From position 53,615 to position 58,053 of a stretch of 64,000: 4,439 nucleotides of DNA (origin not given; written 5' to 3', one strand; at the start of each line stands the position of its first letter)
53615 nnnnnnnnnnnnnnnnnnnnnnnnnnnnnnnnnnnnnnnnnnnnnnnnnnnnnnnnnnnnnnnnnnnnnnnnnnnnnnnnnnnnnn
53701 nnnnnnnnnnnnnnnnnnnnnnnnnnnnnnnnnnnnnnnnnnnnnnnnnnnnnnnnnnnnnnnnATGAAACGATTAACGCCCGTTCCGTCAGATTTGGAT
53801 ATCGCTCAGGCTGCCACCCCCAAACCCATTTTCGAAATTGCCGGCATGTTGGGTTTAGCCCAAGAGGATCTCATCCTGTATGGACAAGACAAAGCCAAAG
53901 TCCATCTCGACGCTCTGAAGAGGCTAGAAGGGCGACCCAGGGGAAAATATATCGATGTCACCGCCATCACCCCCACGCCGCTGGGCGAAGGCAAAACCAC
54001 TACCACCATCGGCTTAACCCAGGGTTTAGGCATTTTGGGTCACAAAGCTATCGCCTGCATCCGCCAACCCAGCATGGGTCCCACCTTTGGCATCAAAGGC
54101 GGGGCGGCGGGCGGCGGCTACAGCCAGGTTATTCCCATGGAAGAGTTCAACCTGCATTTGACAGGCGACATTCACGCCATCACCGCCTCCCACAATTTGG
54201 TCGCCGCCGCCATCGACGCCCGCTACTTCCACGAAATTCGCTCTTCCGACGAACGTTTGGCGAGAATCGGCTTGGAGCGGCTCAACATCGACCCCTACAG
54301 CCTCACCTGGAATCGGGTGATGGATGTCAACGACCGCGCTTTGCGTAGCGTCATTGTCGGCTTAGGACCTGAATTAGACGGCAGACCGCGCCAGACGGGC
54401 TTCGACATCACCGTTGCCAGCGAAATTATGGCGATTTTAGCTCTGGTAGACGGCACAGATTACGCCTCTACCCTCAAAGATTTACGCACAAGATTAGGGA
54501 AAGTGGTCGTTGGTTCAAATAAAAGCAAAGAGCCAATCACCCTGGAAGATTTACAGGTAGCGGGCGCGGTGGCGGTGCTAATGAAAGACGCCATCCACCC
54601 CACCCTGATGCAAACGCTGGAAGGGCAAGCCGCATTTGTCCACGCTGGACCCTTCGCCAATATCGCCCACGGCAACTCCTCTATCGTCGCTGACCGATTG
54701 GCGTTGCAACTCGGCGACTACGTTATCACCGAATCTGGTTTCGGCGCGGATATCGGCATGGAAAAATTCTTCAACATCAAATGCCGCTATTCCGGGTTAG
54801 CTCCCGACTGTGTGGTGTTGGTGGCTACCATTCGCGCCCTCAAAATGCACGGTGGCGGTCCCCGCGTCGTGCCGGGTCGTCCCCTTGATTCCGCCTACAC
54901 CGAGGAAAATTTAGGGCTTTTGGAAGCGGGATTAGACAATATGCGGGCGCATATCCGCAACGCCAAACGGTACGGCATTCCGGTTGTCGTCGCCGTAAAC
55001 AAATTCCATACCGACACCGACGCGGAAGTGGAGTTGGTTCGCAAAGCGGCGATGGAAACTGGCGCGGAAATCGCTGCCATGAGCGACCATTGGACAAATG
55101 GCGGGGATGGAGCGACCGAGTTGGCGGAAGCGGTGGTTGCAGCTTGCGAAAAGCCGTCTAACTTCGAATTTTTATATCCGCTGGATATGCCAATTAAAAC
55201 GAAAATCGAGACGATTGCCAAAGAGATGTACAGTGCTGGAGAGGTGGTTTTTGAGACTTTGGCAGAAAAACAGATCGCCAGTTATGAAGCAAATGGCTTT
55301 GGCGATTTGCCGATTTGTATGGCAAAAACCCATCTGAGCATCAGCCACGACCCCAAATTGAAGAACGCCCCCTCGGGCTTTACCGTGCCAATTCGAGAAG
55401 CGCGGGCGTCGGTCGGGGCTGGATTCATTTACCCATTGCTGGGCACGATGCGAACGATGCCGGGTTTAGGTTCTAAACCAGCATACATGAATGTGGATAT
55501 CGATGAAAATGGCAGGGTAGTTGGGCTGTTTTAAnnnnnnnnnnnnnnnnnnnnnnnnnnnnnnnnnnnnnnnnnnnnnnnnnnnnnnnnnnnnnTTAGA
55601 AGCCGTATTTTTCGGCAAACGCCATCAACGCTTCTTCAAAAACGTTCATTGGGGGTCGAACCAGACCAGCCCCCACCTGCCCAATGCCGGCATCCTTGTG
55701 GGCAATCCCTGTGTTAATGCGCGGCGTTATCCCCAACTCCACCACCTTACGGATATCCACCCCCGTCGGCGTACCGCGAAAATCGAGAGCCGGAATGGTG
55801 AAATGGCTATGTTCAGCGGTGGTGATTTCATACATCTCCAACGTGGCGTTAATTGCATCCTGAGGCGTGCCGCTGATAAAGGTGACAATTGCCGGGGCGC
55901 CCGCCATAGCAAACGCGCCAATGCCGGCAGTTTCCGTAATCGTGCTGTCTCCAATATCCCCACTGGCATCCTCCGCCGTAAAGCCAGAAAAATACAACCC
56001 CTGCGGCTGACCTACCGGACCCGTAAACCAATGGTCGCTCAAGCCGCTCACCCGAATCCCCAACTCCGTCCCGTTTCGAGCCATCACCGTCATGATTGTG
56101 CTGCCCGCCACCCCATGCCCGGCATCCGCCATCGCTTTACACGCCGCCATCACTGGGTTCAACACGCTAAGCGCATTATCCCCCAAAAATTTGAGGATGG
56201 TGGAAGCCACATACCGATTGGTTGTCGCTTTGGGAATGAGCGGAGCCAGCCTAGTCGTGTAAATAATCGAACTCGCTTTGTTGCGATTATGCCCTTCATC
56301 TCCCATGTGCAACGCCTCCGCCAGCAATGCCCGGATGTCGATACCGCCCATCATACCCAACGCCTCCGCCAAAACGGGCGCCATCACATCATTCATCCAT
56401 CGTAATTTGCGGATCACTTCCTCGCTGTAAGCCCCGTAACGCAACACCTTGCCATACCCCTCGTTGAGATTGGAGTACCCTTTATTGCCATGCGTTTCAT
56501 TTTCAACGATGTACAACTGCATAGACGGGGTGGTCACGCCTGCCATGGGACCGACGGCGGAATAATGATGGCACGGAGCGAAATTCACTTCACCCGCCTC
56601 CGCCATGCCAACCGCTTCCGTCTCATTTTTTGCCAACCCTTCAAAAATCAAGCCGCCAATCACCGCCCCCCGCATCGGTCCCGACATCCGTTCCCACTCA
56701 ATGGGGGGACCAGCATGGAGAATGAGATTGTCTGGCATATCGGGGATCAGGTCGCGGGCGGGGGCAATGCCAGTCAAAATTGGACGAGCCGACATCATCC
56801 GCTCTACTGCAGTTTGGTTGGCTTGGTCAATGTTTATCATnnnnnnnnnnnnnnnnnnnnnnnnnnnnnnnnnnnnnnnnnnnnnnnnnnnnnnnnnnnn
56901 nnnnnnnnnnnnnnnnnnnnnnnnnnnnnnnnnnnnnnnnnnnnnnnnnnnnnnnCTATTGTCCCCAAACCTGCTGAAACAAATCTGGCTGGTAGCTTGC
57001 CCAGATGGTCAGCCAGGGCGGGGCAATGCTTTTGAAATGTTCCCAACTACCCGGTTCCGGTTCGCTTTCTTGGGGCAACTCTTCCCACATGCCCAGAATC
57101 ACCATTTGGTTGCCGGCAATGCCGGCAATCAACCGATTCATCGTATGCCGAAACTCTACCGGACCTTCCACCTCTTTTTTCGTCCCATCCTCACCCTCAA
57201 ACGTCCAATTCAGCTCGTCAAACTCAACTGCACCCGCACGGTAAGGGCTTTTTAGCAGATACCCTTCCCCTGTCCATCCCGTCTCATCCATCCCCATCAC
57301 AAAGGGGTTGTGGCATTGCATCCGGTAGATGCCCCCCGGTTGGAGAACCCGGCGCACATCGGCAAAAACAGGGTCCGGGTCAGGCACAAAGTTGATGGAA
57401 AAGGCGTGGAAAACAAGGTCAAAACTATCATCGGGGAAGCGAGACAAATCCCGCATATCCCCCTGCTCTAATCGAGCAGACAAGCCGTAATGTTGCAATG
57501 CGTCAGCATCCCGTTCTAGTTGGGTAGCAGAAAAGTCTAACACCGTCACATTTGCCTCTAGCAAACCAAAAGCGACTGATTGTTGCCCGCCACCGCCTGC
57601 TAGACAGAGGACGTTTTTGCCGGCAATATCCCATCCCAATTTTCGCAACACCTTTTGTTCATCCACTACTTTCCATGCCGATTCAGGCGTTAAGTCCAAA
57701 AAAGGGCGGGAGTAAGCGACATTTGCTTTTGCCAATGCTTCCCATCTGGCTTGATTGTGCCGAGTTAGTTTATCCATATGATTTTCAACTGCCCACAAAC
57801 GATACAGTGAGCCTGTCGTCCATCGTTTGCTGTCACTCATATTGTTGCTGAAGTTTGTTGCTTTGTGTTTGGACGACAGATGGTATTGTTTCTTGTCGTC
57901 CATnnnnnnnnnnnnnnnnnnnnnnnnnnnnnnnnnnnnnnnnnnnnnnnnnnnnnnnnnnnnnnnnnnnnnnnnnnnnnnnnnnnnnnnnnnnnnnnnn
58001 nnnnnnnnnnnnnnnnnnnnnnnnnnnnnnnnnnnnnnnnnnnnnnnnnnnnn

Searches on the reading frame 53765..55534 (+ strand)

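Call 22: search_protein_families(library=pfam, proteins=[window:53765-55534:+], max_evalue=0.0001)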
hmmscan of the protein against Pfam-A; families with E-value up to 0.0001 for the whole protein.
window:53765-55534:+ (589 aa): 1 family
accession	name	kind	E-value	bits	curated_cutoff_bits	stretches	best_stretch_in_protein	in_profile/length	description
PF01268.25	FTHFS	-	1.4e-255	849.3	27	1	9-589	2-556/556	Formate--tetrahydrofolate ligase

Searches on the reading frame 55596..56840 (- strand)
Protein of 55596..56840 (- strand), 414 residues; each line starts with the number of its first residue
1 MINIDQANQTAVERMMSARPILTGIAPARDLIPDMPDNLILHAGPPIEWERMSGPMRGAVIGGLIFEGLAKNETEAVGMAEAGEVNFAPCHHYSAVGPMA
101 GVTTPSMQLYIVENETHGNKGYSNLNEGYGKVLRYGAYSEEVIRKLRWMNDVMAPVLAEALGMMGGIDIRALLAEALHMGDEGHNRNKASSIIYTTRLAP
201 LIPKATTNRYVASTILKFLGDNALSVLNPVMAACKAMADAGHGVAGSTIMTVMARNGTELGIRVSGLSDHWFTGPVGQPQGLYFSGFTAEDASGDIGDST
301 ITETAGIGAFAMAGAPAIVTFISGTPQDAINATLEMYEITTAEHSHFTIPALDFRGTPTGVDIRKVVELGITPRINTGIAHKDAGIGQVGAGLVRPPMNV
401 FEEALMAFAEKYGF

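Call 3: search_protein_families(library=pfam, proteins=[window:55596-56840:-], max_evalue=0.01)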
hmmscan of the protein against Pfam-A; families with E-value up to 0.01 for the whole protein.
window:55596-56840:- (414 aa): 1 family
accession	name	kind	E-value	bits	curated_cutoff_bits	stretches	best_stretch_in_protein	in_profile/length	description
PF06545.17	AllG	-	1.4e-90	303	27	1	85-299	1-215/215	Oxamate carbamoyltransferase subunit AllG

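Call 4: search_protein_families(library=ncbifam, proteins=[window:55596-56840:-], max_evalue=0.01)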
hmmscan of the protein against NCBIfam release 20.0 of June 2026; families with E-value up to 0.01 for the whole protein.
window:55596-56840:- (414 aa): 0 families

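Call 78: search_solved_structures(query=window:55596-56840:-, max_evalue=0.001)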
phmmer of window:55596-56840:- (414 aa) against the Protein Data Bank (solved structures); distinct sequences matched with E-value up to 0.001: 1.
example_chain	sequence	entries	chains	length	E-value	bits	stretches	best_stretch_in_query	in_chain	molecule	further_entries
3clq_A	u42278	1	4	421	2.6e-133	448.2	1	4-408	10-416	Uncharacterized protein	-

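Call 84: search_protein_families(library=padloc, proteins=[window:55596-56840:-], max_evalue=0.001)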
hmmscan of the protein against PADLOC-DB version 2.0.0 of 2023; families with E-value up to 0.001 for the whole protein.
window:55596-56840:- (414 aa): 0 families

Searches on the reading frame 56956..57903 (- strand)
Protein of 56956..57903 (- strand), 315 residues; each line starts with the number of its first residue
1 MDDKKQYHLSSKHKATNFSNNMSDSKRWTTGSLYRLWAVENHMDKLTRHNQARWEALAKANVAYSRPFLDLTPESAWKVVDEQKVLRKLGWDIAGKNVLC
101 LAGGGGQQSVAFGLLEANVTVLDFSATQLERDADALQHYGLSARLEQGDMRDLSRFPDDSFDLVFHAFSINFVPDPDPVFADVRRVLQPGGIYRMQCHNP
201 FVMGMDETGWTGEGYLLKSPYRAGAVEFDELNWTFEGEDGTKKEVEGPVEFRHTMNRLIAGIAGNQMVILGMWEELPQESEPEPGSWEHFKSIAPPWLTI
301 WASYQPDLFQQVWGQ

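Call 3: search_protein_families(library=pfam, proteins=[window:56956-57903:-], max_evalue=0.01)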
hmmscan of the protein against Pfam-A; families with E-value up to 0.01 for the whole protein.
window:56956-57903:- (315 aa): 5 families
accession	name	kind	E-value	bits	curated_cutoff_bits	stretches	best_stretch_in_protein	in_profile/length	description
PF08241.18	Methyltransf_11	-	5.5e-17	62.6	21.2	1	100-193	2-93/95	Methyltransferase domain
PF13649.12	Methyltransf_25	-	3.3e-15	57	27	1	98-191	1-97/97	Methyltransferase domain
PF13847.12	Methyltransf_31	-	8.7e-12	45.4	27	1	97-199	6-113/145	Methyltransferase domain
PF08242.18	Methyltransf_12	-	1.7e-09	38.7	30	1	104-192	6-97/98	Methyltransferase domain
PF01209.24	Ubie_methyltran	-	5e-08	33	20.1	1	88-193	41-149/233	ubiE/COQ5 methyltransferase family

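Call 4: search_protein_families(library=ncbifam, proteins=[window:56956-57903:-], max_evalue=0.01)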
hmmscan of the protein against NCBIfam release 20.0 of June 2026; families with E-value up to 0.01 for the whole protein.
window:56956-57903:- (315 aa): 27 families (the best 25 are shown)
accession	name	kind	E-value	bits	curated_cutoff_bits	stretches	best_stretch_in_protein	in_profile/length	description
TIGR01934.1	MenG_MenH_UbiE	subfamily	1e-09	38.1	158.35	1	76-192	26-138/223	ubiquinone/menaquinone biosynthesis methyltransferase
NF001244.0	PRK00216.1-5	equivalog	5.2e-08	32.5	216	1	94-192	48-150/236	bifunctional demethylmenaquinone methyltransferase/2-methoxy-6-polyprenyl-1,4-benzoquinol methylase UbiE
NF045823.1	PthPhpthDimycoMt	equivalog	1.3e-07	31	300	1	92-193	64-164/256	phthiotriol/phenolphthiotriol dimycocerosates methyltransferase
NF001241.0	PRK00216.1-2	equivalog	3.9e-07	29.9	327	1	94-192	51-144/231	demethylmenaquinone methyltransferase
NF001240.0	PRK00216.1-1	equivalog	4e-07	29.4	378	1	94-191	63-164/251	bifunctional demethylmenaquinone methyltransferase/2-methoxy-6-polyprenyl-1,4-benzoquinol methylase UbiE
NF045649.1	2X_seleno_MduS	exception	4.9e-07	29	380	1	96-193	43-145/338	methyltransferase domain-containing selenoprotein MduS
NF001242.0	PRK00216.1-3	equivalog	5.8e-07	29.2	351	1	96-193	72-173/258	bifunctional demethylmenaquinone methyltransferase/2-methoxy-6-polyprenyl-1,4-benzoquinol methylase UbiE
NF041537.1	ArsM_AhpD_UU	exception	1.1e-06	27.7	510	1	93-192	75-177/345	arsenite methyltransferase/AhpD domain selenoprotein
TIGR02752.1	MenG_heptapren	equivalog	1.4e-06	28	419.85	1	94-200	45-155/231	demethylmenaquinone methyltransferase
NF008264.0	PRK11036.1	equivalog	1.8e-06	27.6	366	1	83-199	35-151/261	tRNA uridine 5-oxyacetic acid(34) methyltransferase CmoM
NF001243.0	PRK00216.1-4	equivalog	2.7e-06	26.9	235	1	116-192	72-148/237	demethylmenaquinone methyltransferase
NF045825.1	FAmtase_mtf2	equivalog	4.9e-06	26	400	1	92-192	56-155/248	fatty-acid O-methyltransferase Mtf2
NF041536.1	ArsM_DUF2284_UU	exception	8.2e-06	24.4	575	1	94-193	76-178/459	arsenite methyltransferase/DUF2284 domain selenoprotein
TIGR02072.1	BioC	equivalog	2.2e-05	24.4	184.95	1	114-192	56-129/244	malonyl-ACP O-methyltransferase BioC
NF052510.1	methyltran_MpqE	exception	3.2e-05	23.4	335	1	116-194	71-148/234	methyl-plastoquinone biosynthesis methyltransferase MpqE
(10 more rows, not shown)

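Call 37: search_solved_structures(query=window:56956-57903:-, max_evalue=0.001)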
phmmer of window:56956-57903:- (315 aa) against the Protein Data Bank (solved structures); distinct sequences matched with E-value up to 0.001: 16.
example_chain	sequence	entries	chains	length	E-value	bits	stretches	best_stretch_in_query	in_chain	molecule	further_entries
8k76_A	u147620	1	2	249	1.6e-14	57.1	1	86-194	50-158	S-adenosylmethionine-dependent methyltransferase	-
8zc8_A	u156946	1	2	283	2.1e-07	33.7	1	94-192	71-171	MitM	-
21zq_A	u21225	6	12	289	2.2e-07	33.6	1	94-192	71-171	MitM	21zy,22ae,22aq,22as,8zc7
3bkw_A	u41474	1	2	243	1.1e-06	31.3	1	119-211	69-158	S-adenosylmethionine dependent methyltransferase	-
8joz_A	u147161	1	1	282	1.8e-05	27.3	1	84-201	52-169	tRNA 5-carboxymethoxyuridine methyltransferase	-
8ys9_A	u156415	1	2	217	2.1e-05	27.1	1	117-192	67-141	Phosphatidylethanolamine N-methyltransferase/phosphatidyl-N-methylethanolamine N-methyltra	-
6uak_A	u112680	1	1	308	2.1e-05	27.1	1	118-196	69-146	SAM dependent methyltransferase LahSB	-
4htf_A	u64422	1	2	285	2.4e-05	26.9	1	84-201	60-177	S-adenosylmethionine-dependent methyltransferase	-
3mgg_A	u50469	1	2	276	7.5e-05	25.3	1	95-193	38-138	Methyltransferase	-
4pne_A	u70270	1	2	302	8.2e-05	25.1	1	97-193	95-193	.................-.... protein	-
5wp5_A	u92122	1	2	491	8.7e-05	25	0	104-192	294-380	Phosphomethylethanolamine N-methyltransferase 2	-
9ri2_A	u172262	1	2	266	0.00011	24.7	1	96-203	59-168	Methyltransferase, putative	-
5evj_A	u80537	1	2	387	0.00016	24.1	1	93-192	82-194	Arsenite methyltransferase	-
4ine_A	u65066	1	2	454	0.00017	24.1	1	83-193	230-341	Protein PMT-2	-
1xxl_A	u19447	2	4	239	0.00027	23.4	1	96-198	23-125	YcgJ protein | ycgJ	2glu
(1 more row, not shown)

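Call 84: search_protein_families(library=padloc, proteins=[window:56956-57903:-], max_evalue=0.001)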
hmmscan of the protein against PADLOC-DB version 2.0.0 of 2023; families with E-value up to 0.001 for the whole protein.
window:56956-57903:- (315 aa): 1 family
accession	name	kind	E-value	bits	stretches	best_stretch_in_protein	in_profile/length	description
PDLC04134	mad2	-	3.8e-11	40.5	1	86-201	284-400/492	mads_2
